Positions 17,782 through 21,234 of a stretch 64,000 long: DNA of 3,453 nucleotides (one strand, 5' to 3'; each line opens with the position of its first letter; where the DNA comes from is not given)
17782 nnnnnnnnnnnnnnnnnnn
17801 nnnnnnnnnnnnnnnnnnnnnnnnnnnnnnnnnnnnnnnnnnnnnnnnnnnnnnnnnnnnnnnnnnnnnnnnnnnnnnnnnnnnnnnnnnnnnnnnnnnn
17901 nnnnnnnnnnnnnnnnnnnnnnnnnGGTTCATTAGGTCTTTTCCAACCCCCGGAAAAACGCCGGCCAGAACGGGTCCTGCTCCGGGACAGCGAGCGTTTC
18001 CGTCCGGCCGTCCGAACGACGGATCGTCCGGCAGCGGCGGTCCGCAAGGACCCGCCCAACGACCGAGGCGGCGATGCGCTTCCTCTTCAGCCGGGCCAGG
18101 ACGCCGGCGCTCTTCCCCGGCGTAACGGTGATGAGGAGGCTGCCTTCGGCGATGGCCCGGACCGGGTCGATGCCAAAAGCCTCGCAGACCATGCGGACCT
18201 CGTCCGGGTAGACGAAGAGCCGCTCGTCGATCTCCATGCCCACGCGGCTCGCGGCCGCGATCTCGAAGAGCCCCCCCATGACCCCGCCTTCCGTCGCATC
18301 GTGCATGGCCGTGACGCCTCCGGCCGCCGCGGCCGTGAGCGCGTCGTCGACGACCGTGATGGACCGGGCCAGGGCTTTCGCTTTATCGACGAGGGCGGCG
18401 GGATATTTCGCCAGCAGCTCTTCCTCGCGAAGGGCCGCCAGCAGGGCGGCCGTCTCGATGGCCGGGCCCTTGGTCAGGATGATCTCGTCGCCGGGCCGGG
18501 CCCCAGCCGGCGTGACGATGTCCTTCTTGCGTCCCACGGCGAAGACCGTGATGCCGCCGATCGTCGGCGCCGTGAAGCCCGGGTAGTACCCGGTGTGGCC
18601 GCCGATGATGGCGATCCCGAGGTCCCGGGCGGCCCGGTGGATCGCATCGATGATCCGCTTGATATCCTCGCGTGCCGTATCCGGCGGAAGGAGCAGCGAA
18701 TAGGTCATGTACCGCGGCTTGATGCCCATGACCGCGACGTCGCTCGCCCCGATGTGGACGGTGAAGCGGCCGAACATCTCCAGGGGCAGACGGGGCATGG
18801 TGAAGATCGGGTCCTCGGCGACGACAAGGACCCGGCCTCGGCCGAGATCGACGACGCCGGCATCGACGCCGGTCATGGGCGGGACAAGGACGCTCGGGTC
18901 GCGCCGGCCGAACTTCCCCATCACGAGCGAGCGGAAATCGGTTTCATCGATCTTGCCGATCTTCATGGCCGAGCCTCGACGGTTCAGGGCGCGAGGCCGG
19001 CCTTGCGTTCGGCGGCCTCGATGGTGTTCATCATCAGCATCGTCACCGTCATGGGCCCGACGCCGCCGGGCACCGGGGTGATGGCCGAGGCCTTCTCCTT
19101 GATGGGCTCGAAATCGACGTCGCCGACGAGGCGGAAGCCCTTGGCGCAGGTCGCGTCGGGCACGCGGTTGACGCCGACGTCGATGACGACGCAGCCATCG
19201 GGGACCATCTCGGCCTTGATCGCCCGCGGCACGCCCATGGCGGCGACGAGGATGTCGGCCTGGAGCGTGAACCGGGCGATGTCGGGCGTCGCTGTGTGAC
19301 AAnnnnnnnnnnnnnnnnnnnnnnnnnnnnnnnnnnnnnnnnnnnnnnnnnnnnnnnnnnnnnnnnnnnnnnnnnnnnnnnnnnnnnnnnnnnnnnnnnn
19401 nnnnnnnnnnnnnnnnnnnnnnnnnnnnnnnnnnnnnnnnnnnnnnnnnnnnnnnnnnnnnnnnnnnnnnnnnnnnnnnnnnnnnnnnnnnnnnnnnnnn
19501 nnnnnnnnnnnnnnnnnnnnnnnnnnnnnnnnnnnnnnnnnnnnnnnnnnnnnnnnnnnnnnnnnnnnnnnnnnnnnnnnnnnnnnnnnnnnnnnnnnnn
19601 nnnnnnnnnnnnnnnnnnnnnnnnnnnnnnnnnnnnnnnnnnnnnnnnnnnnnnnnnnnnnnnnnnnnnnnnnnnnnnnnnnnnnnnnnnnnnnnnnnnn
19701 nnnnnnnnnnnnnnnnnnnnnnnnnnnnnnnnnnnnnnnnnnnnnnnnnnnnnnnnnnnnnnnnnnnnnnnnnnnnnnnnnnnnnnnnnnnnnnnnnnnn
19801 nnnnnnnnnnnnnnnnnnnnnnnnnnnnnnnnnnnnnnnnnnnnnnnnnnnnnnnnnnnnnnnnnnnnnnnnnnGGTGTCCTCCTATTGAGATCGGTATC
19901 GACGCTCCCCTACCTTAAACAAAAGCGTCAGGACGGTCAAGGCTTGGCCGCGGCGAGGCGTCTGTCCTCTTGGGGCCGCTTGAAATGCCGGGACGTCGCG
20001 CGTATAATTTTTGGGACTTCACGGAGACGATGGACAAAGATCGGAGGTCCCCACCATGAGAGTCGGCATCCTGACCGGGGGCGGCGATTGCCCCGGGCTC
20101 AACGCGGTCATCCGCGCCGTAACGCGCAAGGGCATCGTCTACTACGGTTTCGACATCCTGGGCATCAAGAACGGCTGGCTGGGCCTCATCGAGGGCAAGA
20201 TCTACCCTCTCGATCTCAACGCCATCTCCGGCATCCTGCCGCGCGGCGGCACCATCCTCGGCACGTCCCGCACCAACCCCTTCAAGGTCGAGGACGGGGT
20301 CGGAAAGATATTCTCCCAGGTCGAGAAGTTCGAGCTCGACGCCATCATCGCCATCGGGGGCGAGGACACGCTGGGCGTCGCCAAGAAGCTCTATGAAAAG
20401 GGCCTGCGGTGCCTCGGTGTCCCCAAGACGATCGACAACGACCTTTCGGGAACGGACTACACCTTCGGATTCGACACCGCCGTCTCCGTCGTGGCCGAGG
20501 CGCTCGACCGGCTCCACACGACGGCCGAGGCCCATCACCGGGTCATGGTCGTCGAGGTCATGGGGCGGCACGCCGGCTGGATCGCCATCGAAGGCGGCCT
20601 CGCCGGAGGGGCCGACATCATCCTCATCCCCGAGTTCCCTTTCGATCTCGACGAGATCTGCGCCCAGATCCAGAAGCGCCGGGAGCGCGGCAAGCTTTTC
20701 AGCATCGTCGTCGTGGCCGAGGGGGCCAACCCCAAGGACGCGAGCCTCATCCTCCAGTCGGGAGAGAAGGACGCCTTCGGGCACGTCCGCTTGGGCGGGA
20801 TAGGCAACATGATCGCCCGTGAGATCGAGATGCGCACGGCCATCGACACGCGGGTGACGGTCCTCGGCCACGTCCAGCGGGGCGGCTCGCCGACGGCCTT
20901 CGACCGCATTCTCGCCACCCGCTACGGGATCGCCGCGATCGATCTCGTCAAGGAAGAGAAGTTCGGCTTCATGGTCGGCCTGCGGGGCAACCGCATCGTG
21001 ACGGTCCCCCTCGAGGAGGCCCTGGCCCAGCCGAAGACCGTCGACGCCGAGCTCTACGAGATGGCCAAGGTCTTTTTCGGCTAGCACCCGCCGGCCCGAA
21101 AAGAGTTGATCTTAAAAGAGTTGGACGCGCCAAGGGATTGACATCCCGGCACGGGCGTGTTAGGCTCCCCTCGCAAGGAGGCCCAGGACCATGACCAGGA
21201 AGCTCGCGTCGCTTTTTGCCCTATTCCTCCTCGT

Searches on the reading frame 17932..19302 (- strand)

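Call 16: search_protein_families(library=pfam, proteins=[window:17932-19302:-])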
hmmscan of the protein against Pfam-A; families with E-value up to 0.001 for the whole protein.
window:17932-19302:- (456 aa): 2 families
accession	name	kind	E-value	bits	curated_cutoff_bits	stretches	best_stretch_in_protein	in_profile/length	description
PF02769.27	AIRS_C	-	3.4e-24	86.2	23.1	1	269-425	1-152/156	AIR synthase related protein, C-terminal domain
PF00586.29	AIRS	-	1.6e-17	64.4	24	1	146-249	2-105/112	AIR synthase related protein, N-terminal domain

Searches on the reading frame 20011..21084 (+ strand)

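Call 16: search_protein_families(library=pfam, proteins=[window:20011-21084:+])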
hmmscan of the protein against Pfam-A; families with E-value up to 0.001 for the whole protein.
window:20011-21084:+ (357 aa): 1 family
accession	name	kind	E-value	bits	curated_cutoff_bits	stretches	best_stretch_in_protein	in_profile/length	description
PF00365.25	PFK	-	5.2e-113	377.5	30.9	1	17-312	1-276/277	Phosphofructokinase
